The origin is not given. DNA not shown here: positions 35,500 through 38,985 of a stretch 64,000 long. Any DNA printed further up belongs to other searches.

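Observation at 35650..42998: Compact DISARM-like candidate defence module: PLD-SNF2 helicase fusion plus 1075-aa Eco57I/PglX-type N6-adenine methyltransferase in an AT-rich island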

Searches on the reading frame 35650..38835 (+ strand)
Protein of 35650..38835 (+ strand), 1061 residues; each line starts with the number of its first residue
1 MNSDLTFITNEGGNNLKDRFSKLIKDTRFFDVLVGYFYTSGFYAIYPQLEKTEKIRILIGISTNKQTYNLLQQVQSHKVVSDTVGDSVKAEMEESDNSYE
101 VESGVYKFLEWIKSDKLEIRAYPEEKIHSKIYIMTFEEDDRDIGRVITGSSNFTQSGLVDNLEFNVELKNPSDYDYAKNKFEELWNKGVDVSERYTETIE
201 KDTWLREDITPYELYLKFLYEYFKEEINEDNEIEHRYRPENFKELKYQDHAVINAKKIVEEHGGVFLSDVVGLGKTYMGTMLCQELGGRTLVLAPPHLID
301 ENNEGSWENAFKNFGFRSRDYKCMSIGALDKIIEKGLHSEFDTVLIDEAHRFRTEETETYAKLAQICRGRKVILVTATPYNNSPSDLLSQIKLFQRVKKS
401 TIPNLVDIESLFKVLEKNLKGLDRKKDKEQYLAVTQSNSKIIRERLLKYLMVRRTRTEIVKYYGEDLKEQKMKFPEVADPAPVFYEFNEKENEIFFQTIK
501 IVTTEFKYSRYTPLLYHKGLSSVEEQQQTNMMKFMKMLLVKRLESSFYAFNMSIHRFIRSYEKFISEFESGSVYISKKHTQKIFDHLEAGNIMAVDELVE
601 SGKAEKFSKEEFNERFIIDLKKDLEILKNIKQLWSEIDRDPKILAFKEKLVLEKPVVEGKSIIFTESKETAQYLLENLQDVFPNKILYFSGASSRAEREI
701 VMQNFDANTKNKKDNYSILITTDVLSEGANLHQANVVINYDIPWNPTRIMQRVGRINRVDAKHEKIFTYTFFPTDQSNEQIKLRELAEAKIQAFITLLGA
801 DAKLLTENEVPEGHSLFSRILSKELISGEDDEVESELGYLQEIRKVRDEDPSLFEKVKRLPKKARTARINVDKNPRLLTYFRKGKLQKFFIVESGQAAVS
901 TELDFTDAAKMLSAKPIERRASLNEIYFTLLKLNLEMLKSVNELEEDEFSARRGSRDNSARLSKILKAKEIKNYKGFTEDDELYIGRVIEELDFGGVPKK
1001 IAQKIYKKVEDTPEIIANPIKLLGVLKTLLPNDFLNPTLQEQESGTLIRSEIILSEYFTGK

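Call 6: search_protein_families(library=pfam, proteins=[window:35650-38835:+], max_evalue=0.01)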
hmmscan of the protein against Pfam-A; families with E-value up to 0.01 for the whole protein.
window:35650-38835:+ (1061 aa): 10 families
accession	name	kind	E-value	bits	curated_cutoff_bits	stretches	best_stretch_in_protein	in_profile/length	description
PF00271.37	Helicase_C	-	8.2e-21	74.8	23.5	1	657-759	14-109/110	Helicase conserved C-terminal domain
PF13091.12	PLDc_2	-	1.7e-11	44.5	27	1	52-185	9-132/132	PLD-like domain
PF04851.21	ResIII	-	8.3e-10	39.2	22.5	1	243-380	3-163/164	Type III restriction enzyme, res subunit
PF00176.29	SNF2-rel_dom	-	8.2e-08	32.1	24.9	1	339-459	124-225/290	SNF2-related domain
PF09565.16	RE_NgoFVII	-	9.1e-08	32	23.8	1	45-184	9-148/162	NgoFVII restriction endonuclease N-terminal PLD domain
PF00270.35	DEAD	-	1.7e-05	25.1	26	1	320-380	96-161/167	DEAD/DEAH box helicase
PF22590.2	Cas3-like_C_2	-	2.1e-05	25.2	27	1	662-759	6-104/106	CRISPR-associated nuclease/helicase Cas3, C-terminal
PF13307.12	Helicase_C_2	-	0.00043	20.8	25.3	1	657-767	8-118/170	Helicase C-terminal domain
PF00004.35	AAA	-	0.00083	20.3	21.2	0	271-392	7-119/131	ATPase family associated with various cellular activities (AAA)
PF13401.12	AAA_22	-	0.004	17.9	27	0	271-374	14-120/130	AAA domain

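Call 7: search_protein_families(library=padloc, proteins=[window:35650-38835:+], max_evalue=0.01)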
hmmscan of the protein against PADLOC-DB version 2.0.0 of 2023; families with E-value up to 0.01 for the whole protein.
window:35650-38835:+ (1061 aa): 37 families (the best 25 are shown)
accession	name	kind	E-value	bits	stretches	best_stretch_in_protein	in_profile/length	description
PDLC01075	C3a139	-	8.9e-55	184.5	1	18-793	14-761/948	HKD+Snf2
PDLC02621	DrmD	-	4.2e-33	112.6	1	444-779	329-644/1040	DrmD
PDLC02623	DrmD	-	2.9e-29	99.4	2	657-831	528-688/1040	DrmD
PDLC02619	DrmD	-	2.3e-26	90.2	2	596-805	348-577/872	DrmD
PDLC02193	PLD_Helicase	-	6.2e-25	85.5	2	336-769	359-807/905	-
PDLC00659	HmaA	-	1.1e-24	84.5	1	451-760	307-611/1176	SNF2 helicase / DEAD-box helicase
PDLC02500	BrxHI|BrxHII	-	5.7e-24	82.7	1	531-803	368-614/933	BrxHI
PDLC02843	DpdE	-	3.5e-19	66.3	2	657-760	566-669/1091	DpdE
PDLC02504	BrxHI|BrxHII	-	5.3e-18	62.4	1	619-806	444-625/971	BrxHII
PDLC02632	DrmD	-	1.7e-17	61.2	1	521-778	385-643/662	DrmD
PDLC02620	DrmD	-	4.7e-17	59.2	1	528-771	359-588/1060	DrmD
PDLC02840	DpdE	-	5.5e-17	59.3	1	643-787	545-682/1091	DpdE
PDLC02572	DrmA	-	9.2e-16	55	1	523-779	384-641/1043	DrmA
PDLC04556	PDC-M27C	-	2.5e-15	53.9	2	717-762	757-803/892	-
PDLC02633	DrmD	-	1e-14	51.5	1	528-774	394-643/839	DrmD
PDLC00632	ZorD1|ZorD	-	7e-08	28.8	1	641-770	922-1050/1101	"SWI2/SNF2 helicase, Mrr-like nuclease"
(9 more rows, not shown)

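Call 8: search_protein_families(library=ncbifam, proteins=[window:35650-38835:+], max_evalue=0.01)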
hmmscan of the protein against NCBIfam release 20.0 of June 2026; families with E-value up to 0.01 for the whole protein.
window:35650-38835:+ (1061 aa): 25 families
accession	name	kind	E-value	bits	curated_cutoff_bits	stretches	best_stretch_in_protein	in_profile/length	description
NF042964.1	phospholipD_antiphage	equivalog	2.7e-41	141.8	1100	2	334-801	353-829/895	phospholipase D-like domain-containing anti-phage protein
NF038317.1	DISARM_DrmD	equivalog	4.4e-38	131.2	610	1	338-812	236-663/1021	DISARM system SNF2-like helicase DrmD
NF041062.1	DpdE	equivalog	1.9e-27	95.6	500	2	583-777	477-659/1048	protein DpdE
NF038318.1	DISARM_DrmD_b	equivalog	2e-26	92.4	950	2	596-805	345-574/868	DISARM system SNF2-like helicase DrmD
NF003426.0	PRK04914.1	equivalog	9.1e-13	47.3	576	2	638-794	477-623/959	RNA polymerase-associated protein RapA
NF008744.0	PRK11776.1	equivalog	4.9e-12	45.2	524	1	625-791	212-365/460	ATP-dependent RNA helicase DbpA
NF008394.0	PRK11192.1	equivalog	1.6e-11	43.7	507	1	599-763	190-345/441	ATP-dependent RNA helicase SrmB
NF010337.0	PRK13766.1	equivalog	3.7e-11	41.9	610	1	585-759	294-468/781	Hef nuclease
NF053631.1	RNA_helic_CshA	equivalog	5.6e-09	35.4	646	1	609-763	191-335/434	degradosome RNA helicase CshA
TIGR02621.3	cas3_GSU0051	exception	2.3e-06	26.7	400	1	653-769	266-385/854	type I-G CRISPR-associated helicase/endonuclease Cas3g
NF041790.1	anti-phage_ZorD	equivalog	1.2e-05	23.4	1500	1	638-763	902-1028/1035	type I Zorya anti-phage system protein ZorD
NF053636.1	DDHlcsCsdAPsy1082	equivalog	3e-05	22.8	890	1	649-759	236-337/512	DEAD/DEAH box helicase CsdA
NF053711.1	RNA_heli_RhlE1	exception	4.9e-05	22.3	750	1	627-766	216-345/434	RNA helicase RhlE1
NF003419.0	PRK04837.1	equivalog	5.5e-05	22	588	1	659-763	257-354/424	ATP-dependent RNA helicase RhlB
NF008642.0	PRK11634.1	equivalog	8.6e-05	21.1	989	1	710-759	290-339/628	DEAD/DEAH family ATP-dependent RNA helicase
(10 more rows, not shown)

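Call 14: find_encoding_contigs(protein=window:35650-38835:+, flank=10000, max_places=6)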
Protein window:35650-38835:+ (1061 aa): 7 contigs read that carry it; 3 places shown.
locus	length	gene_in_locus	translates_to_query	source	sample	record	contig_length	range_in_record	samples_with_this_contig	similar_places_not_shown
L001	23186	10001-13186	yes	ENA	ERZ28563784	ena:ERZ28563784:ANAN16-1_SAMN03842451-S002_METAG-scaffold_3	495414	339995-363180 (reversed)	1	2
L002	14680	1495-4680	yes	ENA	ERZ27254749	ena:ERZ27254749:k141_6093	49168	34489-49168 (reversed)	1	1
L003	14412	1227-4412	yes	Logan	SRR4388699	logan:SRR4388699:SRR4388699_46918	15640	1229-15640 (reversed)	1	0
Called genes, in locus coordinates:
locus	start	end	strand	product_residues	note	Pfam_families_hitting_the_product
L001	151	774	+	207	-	-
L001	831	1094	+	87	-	-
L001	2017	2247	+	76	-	-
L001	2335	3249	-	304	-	PF13644:DKNYY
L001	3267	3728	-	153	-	PF00011:HSP20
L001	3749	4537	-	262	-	PF13367:PrsW-protease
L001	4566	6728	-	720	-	PF00133:tRNA-synt_1, PF09334:tRNA-synt_1g, PF08264:Anticodon_1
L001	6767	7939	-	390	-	PF00814:TsaD, PF22521:HypF_C_2 (weak)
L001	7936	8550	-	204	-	PF01931:NTPase_I-T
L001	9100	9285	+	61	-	-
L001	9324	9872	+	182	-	PF00300:His_Phos_1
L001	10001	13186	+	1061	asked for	PF09565:RE_NgoFVII (weak), PF13091:PLDc_2, PF00270:DEAD (faint), PF04851:ResIII, PF00176:SNF2-rel_dom (weak), PF22590:Cas3-like_C_2 (faint), PF00271:Helicase_C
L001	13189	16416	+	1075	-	PF02384:N6_Mtase (faint), PF20473:MmeI_Mtase (faint), PF07669:Eco57I, PF12950:TaqI_C (weak)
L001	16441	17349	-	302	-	-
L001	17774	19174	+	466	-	PF05048:NosD, PF13229:Beta_helix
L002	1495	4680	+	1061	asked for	PF09565:RE_NgoFVII (weak), PF13091:PLDc_2, PF00270:DEAD (faint), PF04851:ResIII, PF00176:SNF2-rel_dom (weak), PF22590:Cas3-like_C_2 (faint), PF00271:Helicase_C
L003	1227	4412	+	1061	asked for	PF09565:RE_NgoFVII (weak), PF13091:PLDc_2, PF00270:DEAD (faint), PF04851:ResIII, PF00176:SNF2-rel_dom (weak), PF22590:Cas3-like_C_2 (faint), PF00271:Helicase_C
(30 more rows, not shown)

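Call 15: find_homologous_proteins(query=window:35650-38832:+, max_evalue=1e-10)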
Query window:35650-38832:+ (1061 aa): 7917 proteins with E <= 1e-10 among 8000 candidates; the best 120 are listed.
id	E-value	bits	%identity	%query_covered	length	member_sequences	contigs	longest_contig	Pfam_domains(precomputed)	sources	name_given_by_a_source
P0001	0.0e+0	2230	94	100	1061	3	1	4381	PF00270.36,PF00176.30,PF13091.13,PF09565.17,PF00271.38,PF22590.3,PF04851.22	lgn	-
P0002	0.0e+0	2067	87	100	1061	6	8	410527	PF00176.30,PF13091.13,PF09565.17,PF16203.12,PF00271.38,PF22590.3,PF04851.22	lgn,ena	-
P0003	0.0e+0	2023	85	100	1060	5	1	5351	PF00176.30,PF13091.13,PF09565.17,PF00271.38,PF22590.3,PF04851.22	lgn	-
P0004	0.0e+0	1897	79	100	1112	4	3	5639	PF00176.30,PF13091.13,PF00271.38,PF04851.22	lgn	-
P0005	0.0e+0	1891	78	100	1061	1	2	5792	PF00176.30,PF13091.13,PF00271.38,PF22590.3,PF04851.22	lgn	-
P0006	0.0e+0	1849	77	100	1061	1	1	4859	PF00176.30,PF13091.13,PF00004.36,PF00271.38,PF22590.3,PF04851.22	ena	-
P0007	0.0e+0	1847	77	100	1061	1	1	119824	PF00176.30,PF13091.13,PF00271.38,PF04851.22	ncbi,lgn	-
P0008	0.0e+0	1843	77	100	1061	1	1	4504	PF00176.30,PF13091.13,PF00004.36,PF00271.38,PF22590.3,PF04851.22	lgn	-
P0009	0.0e+0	1841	77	100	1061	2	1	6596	PF00270.36,PF00176.30,PF13091.13,PF09565.17,PF00271.38,PF04851.22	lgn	-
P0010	0.0e+0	1833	76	100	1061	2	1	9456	PF00176.30,PF13091.13,PF00271.38,PF22590.3,PF04851.22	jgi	-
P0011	0.0e+0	1830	77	100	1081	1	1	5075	PF00176.30,PF13091.13,PF09565.17,PF00271.38,PF04851.22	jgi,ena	-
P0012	0.0e+0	1829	77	100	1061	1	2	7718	PF00176.30,PF13091.13,PF13307.13,PF00271.38,PF04851.22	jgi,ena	-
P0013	0.0e+0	1822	76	100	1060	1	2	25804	PF00270.36,PF00176.30,PF13091.13,PF09565.17,PF00271.38,PF04851.22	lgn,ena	-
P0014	0.0e+0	1822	76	100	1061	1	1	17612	PF00270.36,PF00176.30,PF13091.13,PF09565.17,PF00271.38,PF04851.22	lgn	-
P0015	0.0e+0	1820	76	100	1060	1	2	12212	PF00270.36,PF00176.30,PF13091.13,PF00271.38,PF04851.22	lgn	-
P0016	0.0e+0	1808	75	100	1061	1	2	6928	PF00176.30,PF13091.13,PF09565.17,PF00271.38,PF04851.22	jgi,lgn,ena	-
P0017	0.0e+0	1804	75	100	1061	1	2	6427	PF00176.30,PF13091.13,PF09565.17,PF00271.38,PF04851.22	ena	-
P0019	0.0e+0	1802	75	100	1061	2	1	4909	PF00176.30,PF13091.13,PF09565.17,PF00271.38,PF04851.22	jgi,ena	-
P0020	0.0e+0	1801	75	100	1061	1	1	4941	PF00176.30,PF13091.13,PF09565.17,PF00271.38,PF04851.22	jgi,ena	-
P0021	0.0e+0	1797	75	100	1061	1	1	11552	PF00270.36,PF00176.30,PF13091.13,PF00271.38,PF04851.22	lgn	-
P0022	0.0e+0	1797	75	100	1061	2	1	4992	PF00176.30,PF13091.13,PF09565.17,PF00271.38,PF04851.22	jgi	jgi:superfamily II DNA or RNA helicase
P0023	0.0e+0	1797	74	100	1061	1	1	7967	PF00176.30,PF13091.13,PF00271.38,PF04851.22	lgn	-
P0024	0.0e+0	1797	74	100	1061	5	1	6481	PF00176.30,PF13091.13,PF00271.38,PF04851.22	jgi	-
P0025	0.0e+0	1792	74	100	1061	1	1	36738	PF00176.30,PF13091.13,PF09565.17,PF00271.38,PF04851.22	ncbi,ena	-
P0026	0.0e+0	1791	75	100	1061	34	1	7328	PF00270.36,PF00176.30,PF13091.13,PF09565.17,PF00271.38,PF04851.22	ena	-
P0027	0.0e+0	1788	74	100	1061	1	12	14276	PF00176.30,PF13091.13,PF09565.17,PF00271.38,PF04851.22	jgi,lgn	jgi:superfamily II DNA or RNA helicase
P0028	0.0e+0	1785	74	100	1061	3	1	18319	PF00176.30,PF13091.13,PF09565.17,PF00271.38,PF04851.22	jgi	-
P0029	0.0e+0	1783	74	100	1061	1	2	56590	PF00176.30,PF13091.13,PF09565.17,PF00271.38,PF04851.22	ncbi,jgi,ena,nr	ncbi:MAG: phospholipase D-like domain-containing protein [Bacteroidales bacterium]|jgi:superfamily I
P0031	0.0e+0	1782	74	100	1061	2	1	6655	PF00176.30,PF13091.13,PF00271.38,PF04851.22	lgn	-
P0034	0.0e+0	1777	74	100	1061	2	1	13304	PF00176.30,PF13091.13,PF09565.17,PF00271.38,PF04851.22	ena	-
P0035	0.0e+0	1777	74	100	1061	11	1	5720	PF00176.30,PF13091.13,PF09565.17,PF00271.38,PF04851.22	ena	-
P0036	0.0e+0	1761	73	100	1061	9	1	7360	PF00176.30,PF13091.13,PF09565.17,PF00271.38,PF04851.22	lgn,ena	-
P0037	0.0e+0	1759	73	100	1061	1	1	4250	PF00176.30,PF13091.13,PF00271.38,PF04851.22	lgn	-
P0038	0.0e+0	1757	73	100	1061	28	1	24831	PF00176.30,PF13091.13,PF09565.17,PF00271.38,PF04851.22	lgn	-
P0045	0.0e+0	1728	72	100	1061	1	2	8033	PF00270.36,PF00176.30,PF13091.13,PF00271.38,PF04851.22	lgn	-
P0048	0.0e+0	1721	72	100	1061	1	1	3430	PF00176.30,PF13091.13,PF00271.38,PF04851.22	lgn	-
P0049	0.0e+0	1717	71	100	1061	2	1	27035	PF00270.36,PF00176.30,PF13091.13,PF00271.38,PF04851.22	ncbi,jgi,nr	ncbi:MAG: helicase [Candidatus Pacebacteria bacterium CG_4_10_14_0_8_um_filter_43_12]|nr:MAG: helica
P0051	0.0e+0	1712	71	100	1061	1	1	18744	PF00176.30,PF13091.13,PF00271.38,PF04851.22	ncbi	-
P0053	0.0e+0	1701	71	100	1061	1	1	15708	PF00176.30,PF13091.13,PF00271.38,PF04851.22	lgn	-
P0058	0.0e+0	1680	70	100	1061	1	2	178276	PF00176.30,PF13091.13,PF00271.38,PF04851.22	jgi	-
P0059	0.0e+0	1678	70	100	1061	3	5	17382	PF00176.30,PF13091.13,PF09565.17,PF00271.38,PF04851.22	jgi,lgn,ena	jgi:superfamily II DNA or RNA helicase/HKD family nuclease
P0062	0.0e+0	1670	69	100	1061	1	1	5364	PF00176.30,PF13091.13,PF00271.38,PF22590.3,PF04851.22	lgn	-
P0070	0.0e+0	1622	68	100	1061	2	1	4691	PF00176.30,PF13091.13,PF09565.17,PF00271.38,PF04851.22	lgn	-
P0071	0.0e+0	1619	68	100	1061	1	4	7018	PF00176.30,PF13091.13,PF09565.17,PF00271.38,PF04851.22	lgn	-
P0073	0.0e+0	1618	68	100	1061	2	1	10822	PF00176.30,PF13091.13,PF00004.36,PF00271.38,PF04851.22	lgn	-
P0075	0.0e+0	1610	68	100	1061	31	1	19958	PF00176.30,PF13091.13,PF09565.17,PF00004.36,PF00271.38,PF04851.22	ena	-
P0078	0.0e+0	1603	68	100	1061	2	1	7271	PF00176.30,PF13091.13,PF09565.17,PF00004.36,PF00271.38,PF04851.22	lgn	-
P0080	0.0e+0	1602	67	100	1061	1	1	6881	PF00176.30,PF13091.13,PF09565.17,PF00271.38,PF04851.22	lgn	-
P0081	0.0e+0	1601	67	100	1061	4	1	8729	PF00176.30,PF13091.13,PF09565.17,PF00004.36,PF00271.38,PF04851.22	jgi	jgi:superfamily II DNA or RNA helicase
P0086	0.0e+0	1598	67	100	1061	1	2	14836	PF00176.30,PF13091.13,PF09565.17,PF00271.38,PF04851.22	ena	-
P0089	0.0e+0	1594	66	100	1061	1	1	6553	PF00270.36,PF00176.30,PF13091.13,PF09565.17,PF00271.38,PF04851.22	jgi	jgi:superfamily II DNA/RNA helicase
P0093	0.0e+0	1587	66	100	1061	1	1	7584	PF00176.30,PF13091.13,PF09565.17,PF00004.36,PF00271.38,PF04851.22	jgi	jgi:superfamily II DNA or RNA helicase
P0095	0.0e+0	1581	66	100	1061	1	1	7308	PF00176.30,PF13091.13,PF00004.36,PF00271.38,PF04851.22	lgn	-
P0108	0.0e+0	1526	63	100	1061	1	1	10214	PF00176.30,PF13091.13,PF09565.17,PF00271.38,PF04851.22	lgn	-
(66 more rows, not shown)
